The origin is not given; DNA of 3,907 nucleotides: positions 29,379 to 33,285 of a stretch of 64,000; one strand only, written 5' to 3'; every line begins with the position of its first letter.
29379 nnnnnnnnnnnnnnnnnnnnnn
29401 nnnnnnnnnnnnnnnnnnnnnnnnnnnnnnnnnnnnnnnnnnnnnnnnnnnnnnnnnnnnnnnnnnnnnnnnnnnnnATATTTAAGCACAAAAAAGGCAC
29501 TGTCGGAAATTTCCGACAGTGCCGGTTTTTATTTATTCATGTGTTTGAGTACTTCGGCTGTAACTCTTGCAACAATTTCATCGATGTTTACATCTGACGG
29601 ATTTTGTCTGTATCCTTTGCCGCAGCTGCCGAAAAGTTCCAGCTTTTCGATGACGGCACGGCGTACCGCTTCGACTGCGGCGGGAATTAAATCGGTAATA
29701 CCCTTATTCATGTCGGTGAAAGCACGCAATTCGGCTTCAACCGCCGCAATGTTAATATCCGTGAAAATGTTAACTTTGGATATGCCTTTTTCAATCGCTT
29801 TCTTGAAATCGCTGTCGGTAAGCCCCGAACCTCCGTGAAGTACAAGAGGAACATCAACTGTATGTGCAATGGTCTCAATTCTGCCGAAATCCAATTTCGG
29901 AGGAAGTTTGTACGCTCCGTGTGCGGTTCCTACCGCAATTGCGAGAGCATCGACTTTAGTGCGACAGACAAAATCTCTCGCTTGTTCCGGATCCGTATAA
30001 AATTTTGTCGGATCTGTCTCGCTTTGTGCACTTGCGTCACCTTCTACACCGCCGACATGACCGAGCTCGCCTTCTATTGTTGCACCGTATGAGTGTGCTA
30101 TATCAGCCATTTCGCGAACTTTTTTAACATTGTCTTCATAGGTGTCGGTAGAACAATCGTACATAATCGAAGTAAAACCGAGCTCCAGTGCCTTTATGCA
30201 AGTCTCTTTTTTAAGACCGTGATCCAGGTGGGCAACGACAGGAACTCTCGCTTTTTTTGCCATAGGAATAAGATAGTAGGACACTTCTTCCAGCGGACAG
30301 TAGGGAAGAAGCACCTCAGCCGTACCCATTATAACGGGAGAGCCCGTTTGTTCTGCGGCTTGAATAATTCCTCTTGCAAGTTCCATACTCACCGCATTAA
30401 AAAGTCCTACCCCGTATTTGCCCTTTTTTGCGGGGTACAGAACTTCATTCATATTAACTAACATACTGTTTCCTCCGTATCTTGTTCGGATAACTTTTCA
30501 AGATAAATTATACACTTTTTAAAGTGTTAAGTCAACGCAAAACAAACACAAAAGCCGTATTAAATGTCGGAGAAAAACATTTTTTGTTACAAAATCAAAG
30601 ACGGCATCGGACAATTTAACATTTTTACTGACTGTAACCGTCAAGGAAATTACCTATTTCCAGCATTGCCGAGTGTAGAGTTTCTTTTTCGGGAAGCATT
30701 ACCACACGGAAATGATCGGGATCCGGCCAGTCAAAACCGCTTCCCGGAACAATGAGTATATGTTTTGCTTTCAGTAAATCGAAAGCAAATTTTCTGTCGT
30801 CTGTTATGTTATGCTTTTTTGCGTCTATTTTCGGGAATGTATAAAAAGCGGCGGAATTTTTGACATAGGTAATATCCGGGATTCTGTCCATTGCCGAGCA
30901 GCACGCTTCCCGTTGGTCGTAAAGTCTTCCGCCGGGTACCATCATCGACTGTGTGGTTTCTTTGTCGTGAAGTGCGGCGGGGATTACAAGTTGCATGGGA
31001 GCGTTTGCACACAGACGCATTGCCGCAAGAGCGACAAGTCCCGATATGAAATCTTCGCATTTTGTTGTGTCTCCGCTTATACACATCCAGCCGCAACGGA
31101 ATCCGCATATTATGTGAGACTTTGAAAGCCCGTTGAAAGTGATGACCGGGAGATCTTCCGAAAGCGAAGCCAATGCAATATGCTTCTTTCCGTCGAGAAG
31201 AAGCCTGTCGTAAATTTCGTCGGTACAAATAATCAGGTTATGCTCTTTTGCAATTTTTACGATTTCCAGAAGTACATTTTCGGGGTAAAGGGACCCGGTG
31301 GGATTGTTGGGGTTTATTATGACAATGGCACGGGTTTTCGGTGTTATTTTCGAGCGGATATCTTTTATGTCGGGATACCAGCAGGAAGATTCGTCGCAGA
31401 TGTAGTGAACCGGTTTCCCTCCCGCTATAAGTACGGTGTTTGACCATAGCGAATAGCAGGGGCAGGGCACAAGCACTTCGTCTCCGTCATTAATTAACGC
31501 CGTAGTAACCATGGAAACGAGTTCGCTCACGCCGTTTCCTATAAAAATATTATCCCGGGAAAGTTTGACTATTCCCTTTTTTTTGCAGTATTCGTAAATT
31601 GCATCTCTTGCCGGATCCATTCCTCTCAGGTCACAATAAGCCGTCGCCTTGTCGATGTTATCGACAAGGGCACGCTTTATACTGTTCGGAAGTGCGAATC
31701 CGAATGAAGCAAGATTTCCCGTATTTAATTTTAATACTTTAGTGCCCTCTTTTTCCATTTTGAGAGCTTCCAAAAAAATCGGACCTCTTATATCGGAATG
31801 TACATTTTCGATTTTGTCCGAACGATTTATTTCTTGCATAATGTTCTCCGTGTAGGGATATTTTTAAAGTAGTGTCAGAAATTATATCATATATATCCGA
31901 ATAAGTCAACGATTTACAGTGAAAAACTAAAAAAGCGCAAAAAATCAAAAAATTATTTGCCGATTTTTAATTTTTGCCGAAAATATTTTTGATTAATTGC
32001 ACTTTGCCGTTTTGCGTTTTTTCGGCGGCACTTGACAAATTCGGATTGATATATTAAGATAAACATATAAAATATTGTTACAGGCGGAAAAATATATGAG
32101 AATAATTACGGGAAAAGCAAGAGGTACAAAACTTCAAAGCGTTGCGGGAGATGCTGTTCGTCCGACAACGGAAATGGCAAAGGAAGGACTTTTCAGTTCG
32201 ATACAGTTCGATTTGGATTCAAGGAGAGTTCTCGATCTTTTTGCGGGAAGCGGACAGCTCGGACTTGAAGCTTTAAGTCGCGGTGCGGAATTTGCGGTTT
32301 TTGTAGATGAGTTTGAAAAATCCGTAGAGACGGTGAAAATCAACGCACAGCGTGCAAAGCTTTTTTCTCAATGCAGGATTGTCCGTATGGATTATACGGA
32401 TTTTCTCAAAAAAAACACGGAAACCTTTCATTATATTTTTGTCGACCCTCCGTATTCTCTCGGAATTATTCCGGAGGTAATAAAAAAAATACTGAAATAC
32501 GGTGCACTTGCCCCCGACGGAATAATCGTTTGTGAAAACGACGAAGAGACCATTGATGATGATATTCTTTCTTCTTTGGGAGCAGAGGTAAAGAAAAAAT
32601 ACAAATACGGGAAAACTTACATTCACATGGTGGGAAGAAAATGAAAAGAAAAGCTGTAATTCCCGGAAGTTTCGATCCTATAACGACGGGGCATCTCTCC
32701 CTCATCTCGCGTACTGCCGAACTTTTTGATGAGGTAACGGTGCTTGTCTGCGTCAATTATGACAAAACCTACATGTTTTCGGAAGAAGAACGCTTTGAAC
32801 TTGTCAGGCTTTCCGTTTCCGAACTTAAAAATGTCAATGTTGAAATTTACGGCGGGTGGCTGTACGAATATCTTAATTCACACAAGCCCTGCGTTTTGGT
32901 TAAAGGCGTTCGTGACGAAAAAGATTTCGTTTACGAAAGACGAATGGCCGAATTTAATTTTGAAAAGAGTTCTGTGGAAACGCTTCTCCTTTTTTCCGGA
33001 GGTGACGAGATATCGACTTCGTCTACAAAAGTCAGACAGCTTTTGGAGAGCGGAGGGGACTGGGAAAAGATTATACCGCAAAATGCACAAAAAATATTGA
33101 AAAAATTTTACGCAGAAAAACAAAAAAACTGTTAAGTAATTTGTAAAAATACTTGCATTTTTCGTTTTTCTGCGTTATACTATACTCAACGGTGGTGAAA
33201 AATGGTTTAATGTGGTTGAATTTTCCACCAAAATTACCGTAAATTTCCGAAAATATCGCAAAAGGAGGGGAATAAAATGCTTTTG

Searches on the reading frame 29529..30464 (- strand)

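Call 21: search_protein_families(library=pfam, proteins=[window:29529-30464:-], max_evalue=0.001)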
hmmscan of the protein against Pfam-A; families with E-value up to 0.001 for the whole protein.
window:29529-30464:- (311 aa): 2 families
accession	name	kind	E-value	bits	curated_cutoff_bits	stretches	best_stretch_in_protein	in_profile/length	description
PF01116.26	F_bP_aldolase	-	7.1e-88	295.2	25.5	1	3-283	1-277/277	Fructose-bisphosphate aldolase class-II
PF05690.20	ThiG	-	4.5e-05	23.3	23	0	195-241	166-211/247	Thiazole biosynthesis protein ThiG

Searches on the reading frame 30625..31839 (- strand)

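Call 64: search_protein_families(library=pfam, proteins=[window:30625-31839:-], max_evalue=0.001)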
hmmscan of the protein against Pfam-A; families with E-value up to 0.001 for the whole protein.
window:30625-31839:- (404 aa): 2 families
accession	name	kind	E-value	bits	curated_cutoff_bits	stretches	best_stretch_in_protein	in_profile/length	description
PF00155.27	Aminotran_1_2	-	4.1e-50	171.4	19.7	1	34-386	2-353/361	Aminotransferase class I and II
PF01041.23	DegT_DnrJ_EryC1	-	2.8e-07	30.5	19.8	1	100-207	45-145/360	DegT/DnrJ/EryC1/StrS aminotransferase family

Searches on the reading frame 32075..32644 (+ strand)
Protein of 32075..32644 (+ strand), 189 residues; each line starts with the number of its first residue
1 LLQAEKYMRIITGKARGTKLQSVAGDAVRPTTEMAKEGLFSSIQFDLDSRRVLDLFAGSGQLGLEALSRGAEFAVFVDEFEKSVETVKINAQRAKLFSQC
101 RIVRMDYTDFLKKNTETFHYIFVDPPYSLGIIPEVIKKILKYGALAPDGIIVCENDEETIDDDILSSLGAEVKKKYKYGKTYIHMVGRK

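Call 64: search_protein_families(library=pfam, proteins=[window:32075-32644:+], max_evalue=0.001)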
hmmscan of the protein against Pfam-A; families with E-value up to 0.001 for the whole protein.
window:32075-32644:+ (189 aa): 4 families
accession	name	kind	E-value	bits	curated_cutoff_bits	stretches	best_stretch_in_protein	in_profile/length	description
PF03602.21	Cons_hypoth95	-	1.1e-46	159.2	24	1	8-185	1-180/182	Conserved hypothetical protein 95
PF05175.20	MTS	-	6.3e-07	29.6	23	1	41-141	25-124/170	Methyltransferase small domain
PF13847.12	Methyltransf_31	-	5.3e-05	23.4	27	1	50-157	5-113/145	Methyltransferase domain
PF13649.12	Methyltransf_25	-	0.00012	23.1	27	1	52-123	1-70/97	Methyltransferase domain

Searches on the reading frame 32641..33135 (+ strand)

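Call 64: search_protein_families(library=pfam, proteins=[window:32641-33135:+], max_evalue=0.001)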
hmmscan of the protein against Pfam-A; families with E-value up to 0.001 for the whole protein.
window:32641-33135:+ (164 aa): 2 families
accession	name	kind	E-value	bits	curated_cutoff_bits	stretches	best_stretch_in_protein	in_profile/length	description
PF01467.32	CTP_transf_like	-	8.9e-16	58.7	21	1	7-133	2-132/133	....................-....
PF08218.17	Citrate_ly_lig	-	1e-06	29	20.9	1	12-69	9-64/182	Citrate lyase ligase C-terminal domain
